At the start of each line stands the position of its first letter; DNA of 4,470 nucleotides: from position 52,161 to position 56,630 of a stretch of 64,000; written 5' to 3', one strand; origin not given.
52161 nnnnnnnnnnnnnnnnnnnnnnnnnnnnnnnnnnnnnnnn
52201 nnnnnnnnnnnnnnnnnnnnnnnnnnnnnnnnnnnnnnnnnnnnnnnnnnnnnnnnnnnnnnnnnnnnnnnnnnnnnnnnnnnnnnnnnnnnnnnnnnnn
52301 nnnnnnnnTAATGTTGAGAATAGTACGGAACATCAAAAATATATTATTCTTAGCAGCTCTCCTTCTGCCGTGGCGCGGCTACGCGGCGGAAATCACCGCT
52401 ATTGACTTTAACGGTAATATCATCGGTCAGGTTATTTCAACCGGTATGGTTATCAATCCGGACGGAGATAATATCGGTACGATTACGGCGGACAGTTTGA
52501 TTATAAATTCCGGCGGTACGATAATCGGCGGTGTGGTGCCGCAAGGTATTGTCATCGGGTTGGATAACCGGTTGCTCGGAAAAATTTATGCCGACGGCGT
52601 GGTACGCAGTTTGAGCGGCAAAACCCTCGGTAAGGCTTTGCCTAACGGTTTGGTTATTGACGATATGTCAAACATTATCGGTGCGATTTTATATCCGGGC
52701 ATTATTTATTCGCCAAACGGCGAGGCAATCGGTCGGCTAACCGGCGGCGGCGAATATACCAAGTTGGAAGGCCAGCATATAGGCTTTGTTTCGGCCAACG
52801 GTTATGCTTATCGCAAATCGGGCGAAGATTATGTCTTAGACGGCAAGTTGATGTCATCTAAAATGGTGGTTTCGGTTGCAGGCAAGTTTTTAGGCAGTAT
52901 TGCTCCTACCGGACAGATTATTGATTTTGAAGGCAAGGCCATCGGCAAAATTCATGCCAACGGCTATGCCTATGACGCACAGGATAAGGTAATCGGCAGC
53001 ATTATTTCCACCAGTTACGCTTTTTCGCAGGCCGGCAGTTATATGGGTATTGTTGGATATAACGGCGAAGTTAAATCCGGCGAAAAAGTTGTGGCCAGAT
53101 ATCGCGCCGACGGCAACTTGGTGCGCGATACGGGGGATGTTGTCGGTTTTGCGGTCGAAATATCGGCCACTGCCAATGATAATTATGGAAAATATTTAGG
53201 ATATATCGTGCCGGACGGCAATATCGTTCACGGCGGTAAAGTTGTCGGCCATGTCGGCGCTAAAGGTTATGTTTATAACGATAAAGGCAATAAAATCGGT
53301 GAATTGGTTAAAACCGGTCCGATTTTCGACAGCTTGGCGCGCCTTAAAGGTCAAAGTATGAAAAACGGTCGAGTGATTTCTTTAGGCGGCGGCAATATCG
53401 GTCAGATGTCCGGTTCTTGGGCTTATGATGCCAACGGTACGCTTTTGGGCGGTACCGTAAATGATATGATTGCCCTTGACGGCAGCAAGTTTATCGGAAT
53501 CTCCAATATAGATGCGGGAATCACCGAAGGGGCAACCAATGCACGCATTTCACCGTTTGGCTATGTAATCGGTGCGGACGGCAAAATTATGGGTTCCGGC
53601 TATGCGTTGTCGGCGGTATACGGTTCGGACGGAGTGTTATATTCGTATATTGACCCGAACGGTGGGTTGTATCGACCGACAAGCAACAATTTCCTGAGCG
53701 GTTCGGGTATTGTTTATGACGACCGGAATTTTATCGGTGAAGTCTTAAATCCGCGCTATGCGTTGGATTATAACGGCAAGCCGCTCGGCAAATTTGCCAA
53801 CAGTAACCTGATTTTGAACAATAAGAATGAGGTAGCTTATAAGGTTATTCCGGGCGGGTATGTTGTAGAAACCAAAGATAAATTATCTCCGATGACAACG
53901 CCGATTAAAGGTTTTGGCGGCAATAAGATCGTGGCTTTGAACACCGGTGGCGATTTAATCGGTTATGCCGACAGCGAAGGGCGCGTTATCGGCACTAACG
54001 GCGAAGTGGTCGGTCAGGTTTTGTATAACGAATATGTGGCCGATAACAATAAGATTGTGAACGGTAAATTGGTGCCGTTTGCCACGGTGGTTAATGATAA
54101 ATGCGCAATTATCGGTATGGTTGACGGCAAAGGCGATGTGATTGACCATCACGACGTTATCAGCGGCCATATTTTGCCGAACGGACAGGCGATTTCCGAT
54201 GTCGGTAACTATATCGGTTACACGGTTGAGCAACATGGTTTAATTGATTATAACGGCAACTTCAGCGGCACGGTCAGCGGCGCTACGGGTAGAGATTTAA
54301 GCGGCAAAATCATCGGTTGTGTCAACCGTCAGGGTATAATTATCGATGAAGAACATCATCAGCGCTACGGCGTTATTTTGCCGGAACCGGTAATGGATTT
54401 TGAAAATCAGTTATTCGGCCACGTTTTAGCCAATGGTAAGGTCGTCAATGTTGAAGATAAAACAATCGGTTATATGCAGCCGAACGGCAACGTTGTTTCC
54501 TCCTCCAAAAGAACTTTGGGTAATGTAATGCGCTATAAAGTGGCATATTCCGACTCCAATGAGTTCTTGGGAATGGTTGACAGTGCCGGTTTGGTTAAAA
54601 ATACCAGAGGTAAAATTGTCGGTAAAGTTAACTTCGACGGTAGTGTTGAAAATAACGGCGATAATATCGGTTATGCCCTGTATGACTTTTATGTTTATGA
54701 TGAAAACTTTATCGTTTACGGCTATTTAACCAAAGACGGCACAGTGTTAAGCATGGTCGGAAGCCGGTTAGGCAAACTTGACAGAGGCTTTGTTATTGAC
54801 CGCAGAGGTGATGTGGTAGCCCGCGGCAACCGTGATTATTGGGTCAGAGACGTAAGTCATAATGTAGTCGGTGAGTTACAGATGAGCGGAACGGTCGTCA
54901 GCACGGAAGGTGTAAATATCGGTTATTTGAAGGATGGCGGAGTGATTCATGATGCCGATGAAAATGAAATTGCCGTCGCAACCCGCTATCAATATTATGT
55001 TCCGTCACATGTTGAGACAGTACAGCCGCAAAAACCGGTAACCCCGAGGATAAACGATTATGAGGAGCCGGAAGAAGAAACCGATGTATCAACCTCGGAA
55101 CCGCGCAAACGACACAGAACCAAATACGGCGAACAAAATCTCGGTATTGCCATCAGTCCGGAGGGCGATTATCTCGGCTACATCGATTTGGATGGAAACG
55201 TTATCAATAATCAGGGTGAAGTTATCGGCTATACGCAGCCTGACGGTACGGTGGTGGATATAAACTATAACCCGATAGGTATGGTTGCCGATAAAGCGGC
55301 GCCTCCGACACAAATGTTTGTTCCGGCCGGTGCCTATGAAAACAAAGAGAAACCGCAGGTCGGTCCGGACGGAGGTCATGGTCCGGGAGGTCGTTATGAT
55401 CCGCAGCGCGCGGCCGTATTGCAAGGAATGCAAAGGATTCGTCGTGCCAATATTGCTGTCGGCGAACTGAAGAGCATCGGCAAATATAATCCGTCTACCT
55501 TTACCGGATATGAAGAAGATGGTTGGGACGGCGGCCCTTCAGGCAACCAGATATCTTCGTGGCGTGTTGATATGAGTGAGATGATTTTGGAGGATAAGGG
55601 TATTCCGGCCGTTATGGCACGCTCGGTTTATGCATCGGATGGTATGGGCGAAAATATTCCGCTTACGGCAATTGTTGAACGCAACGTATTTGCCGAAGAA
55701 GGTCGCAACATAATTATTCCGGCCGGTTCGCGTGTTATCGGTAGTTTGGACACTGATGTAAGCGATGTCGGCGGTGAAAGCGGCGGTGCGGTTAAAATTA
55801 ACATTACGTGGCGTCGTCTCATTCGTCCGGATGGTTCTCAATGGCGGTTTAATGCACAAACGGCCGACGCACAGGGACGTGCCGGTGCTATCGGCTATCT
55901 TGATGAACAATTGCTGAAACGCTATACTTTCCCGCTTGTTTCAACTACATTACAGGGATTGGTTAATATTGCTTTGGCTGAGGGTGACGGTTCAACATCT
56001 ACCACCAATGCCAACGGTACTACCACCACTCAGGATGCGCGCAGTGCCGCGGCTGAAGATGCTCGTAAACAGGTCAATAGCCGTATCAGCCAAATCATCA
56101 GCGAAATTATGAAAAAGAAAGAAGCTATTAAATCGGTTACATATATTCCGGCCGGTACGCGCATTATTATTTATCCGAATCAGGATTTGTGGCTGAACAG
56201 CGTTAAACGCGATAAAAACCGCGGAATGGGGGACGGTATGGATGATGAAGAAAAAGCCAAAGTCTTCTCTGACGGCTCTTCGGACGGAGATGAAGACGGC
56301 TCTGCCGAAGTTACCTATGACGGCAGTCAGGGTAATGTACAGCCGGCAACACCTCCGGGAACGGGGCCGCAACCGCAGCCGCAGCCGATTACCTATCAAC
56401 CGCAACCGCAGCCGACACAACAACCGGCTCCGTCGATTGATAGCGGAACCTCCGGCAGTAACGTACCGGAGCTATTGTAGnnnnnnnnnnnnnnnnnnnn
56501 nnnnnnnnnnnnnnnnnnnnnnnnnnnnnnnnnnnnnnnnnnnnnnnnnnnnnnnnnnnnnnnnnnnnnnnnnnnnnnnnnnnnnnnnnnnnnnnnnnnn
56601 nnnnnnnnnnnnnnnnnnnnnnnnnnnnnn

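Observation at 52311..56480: Giant VirB10 (1389 aa) carrying ~860 aa of the same repeats, analogous in concept to CagY and DotG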

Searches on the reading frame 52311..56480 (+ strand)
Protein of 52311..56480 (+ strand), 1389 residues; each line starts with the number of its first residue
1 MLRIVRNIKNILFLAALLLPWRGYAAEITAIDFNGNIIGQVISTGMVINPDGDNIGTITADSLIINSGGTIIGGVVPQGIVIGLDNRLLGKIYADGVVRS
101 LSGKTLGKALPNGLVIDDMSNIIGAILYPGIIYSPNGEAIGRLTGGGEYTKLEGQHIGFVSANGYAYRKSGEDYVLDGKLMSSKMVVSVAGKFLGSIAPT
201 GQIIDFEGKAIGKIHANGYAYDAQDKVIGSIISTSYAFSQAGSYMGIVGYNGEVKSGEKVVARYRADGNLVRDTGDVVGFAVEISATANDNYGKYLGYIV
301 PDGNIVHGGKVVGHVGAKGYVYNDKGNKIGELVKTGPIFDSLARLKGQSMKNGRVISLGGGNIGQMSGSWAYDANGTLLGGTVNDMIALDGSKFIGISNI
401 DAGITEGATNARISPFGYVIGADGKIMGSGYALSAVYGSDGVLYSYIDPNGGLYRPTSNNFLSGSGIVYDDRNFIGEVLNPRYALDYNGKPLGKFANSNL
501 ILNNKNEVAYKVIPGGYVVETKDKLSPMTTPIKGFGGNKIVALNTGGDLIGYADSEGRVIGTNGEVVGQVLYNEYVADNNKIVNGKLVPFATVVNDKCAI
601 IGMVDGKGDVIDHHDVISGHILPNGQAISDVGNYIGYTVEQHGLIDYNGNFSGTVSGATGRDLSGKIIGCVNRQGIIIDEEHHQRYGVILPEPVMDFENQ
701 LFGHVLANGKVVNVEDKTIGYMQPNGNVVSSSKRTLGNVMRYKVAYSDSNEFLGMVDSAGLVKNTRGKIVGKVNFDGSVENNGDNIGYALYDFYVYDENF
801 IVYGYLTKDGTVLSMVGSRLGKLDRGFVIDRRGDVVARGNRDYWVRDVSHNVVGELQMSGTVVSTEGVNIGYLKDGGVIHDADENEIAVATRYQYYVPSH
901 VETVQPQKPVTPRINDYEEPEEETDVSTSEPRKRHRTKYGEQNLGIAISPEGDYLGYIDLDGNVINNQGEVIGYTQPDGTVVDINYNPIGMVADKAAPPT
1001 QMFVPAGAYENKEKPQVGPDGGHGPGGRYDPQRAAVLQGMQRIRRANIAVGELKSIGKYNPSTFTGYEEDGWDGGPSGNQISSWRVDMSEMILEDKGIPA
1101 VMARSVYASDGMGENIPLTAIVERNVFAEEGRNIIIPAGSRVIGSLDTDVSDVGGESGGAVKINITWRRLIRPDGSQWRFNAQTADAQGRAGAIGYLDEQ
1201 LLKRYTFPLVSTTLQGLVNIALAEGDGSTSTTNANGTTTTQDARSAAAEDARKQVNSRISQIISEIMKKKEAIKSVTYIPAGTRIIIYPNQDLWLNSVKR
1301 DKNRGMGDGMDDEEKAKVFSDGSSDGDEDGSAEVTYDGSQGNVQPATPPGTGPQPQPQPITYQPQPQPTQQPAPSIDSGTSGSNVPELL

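Call 6: search_protein_families(library=pfam, proteins=[window:52311-56480:+], max_evalue=0.01)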
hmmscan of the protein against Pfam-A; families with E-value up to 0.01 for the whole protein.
window:52311-56480:+ (1389 aa): 4 families
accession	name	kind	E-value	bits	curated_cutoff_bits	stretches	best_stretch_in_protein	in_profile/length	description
PF21785.3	Bflower_2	-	4.7e-46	155.7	38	7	678-776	4-97/112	5-fold beta-flower protein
PF03743.19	TrbI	-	2.4e-30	106.2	35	1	1092-1295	2-188/188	Bacterial conjugation TrbI-like protein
PF21784.3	Bflower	-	1.4e-10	41.9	25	1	781-837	6-61/116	4-fold beta flower protein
PF12396.14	DUF3659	-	1.2e-05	25.5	24.8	0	315-365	8-54/61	Protein of unknown function (DUF3659)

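Call 20: find_homologous_proteins(query=window:52311-56480:+, max_evalue=1e-10)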
Query window:52311-56480:+ (1389 aa): 437 proteins with E <= 1e-10 among 8000 candidates; the best 120 are listed.
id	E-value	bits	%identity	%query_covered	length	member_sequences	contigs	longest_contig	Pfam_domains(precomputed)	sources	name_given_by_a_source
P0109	0.0e+0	3114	100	100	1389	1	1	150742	PF21784.4,PF12396.15,PF21785.4,PF03743.20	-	-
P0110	0.0e+0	2248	73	100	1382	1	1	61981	PF21784.4,PF21785.4,PF03743.20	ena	-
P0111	0.0e+0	2228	73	100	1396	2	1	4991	PF21784.4,PF21785.4,PF03743.20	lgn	-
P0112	0.0e+0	2214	72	100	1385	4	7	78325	PF21784.4,PF21785.4,PF03743.20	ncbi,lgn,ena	-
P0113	0.0e+0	2208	72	100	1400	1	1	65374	PF21784.4,PF21785.4,PF03743.20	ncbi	-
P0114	0.0e+0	2189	72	100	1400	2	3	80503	PF21784.4,PF21785.4,PF03743.20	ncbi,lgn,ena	-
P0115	0.0e+0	2174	71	100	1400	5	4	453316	PF21784.4,PF21785.4,PF03743.20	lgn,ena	-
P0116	0.0e+0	2042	68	98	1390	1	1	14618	PF21784.4,PF12396.15,PF21785.4,PF03743.20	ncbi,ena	-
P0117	0.0e+0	1929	64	100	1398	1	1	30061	PF21784.4,PF21785.4,PF03743.20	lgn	-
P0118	0.0e+0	1888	63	100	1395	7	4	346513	PF21784.4,PF21785.4,PF03743.20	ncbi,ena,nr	ncbi:MAG: TrbI/VirB10 family protein [Alphaproteobacteria bacterium]|nr:TrbI/VirB10 family protein [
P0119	0.0e+0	1874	62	100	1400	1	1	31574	PF21784.4,PF21785.4,PF03743.20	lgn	-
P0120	0.0e+0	1862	61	100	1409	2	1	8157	PF21784.4,PF12396.15,PF21785.4,PF03743.20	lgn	-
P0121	0.0e+0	1824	60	100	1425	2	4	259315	PF21784.4,PF12396.15,PF21785.4,PF03743.20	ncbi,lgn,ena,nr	ncbi:MAG: TrbI/VirB10 family protein [Alphaproteobacteria bacterium]|nr:TrbI/VirB10 family protein [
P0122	0.0e+0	1814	61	100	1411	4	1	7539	PF21784.4,PF21785.4,PF03743.20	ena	-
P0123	0.0e+0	1810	60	100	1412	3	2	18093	PF21784.4,PF12396.15,PF21785.4,PF03743.20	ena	-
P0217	0.0e+0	1073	40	99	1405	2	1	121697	PF21784.4,PF03743.20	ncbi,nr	ncbi:MAG: TrbI/VirB10 family protein [Alphaproteobacteria bacterium]|nr:TrbI/VirB10 family protein [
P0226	0.0e+0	1061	41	99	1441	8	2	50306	PF21784.4,PF12396.15,PF21785.4,PF03743.20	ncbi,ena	-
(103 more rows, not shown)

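Call 61: find_encoding_contigs(protein=P0109, flank=1000, max_places=2)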
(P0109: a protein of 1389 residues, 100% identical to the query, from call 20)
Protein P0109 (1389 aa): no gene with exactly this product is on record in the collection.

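Call 82: find_encoding_contigs(protein=P0217, flank=9000, max_places=1)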
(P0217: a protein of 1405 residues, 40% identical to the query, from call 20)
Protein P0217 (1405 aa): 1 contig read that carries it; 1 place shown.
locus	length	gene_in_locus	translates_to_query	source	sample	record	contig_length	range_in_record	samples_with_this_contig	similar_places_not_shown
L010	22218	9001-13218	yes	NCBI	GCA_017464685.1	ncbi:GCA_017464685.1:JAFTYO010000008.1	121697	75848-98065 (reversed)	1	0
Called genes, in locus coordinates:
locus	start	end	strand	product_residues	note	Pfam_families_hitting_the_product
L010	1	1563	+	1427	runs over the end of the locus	-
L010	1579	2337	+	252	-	PF04335:VirB8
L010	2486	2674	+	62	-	-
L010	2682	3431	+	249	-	PF04335:VirB8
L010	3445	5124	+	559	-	PF03524:CagX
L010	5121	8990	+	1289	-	-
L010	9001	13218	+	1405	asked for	PF21784:Bflower (weak), PF03743:TrbI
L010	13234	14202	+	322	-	PF00437:T2SSE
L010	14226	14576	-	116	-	PF01638:HxlR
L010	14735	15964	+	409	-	PF03349:Toluene_X, PF10677:DUF2490 (faint)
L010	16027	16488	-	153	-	-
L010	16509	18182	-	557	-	PF01321:Creatinase_N, PF16189:Creatinase_N_2, PF00557:Peptidase_M24, PF16188:Peptidase_M24_C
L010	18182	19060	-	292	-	PF06325:PrmA, PF01135:PCMT, PF05175:MTS, PF13489:Methyltransf_23 (weak), PF13847:Methyltransf_31 (weak), PF13649:Methyltransf_25 (weak)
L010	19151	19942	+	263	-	-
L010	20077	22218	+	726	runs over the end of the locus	PF17764:PriA_3primeBD, PF00270:DEAD, PF04851:ResIII, PF00271:Helicase_C (faint), PF18319:Zn_ribbon_PriA, PF18074:PriA_C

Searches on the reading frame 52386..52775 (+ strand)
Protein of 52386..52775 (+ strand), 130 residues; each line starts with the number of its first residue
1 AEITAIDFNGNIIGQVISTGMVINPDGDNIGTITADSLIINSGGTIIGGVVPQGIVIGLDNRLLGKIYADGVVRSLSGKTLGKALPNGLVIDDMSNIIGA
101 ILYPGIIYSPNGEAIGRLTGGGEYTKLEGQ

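Call 68: search_protein_families(library=pfam, proteins=[window:52386-52775:+], max_evalue=0.1)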
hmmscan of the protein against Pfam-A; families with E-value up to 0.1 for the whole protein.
window:52386-52775:+ (130 aa): 4 families
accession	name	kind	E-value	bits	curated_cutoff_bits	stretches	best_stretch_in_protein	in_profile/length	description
PF21785.3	Bflower_2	-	5.6e-10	39.5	38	2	10-84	25-96/112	5-fold beta-flower protein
PF12396.14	DUF3659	-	4.9e-05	23.6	24.8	0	105-129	12-35/61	Protein of unknown function (DUF3659)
PF04519.19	Bactofilin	-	0.00013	22.6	27.9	1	4-49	50-96/98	Polymer-forming cytoskeletal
PF21784.3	Bflower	-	0.087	13.6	25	0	6-38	21-52/116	4-fold beta flower protein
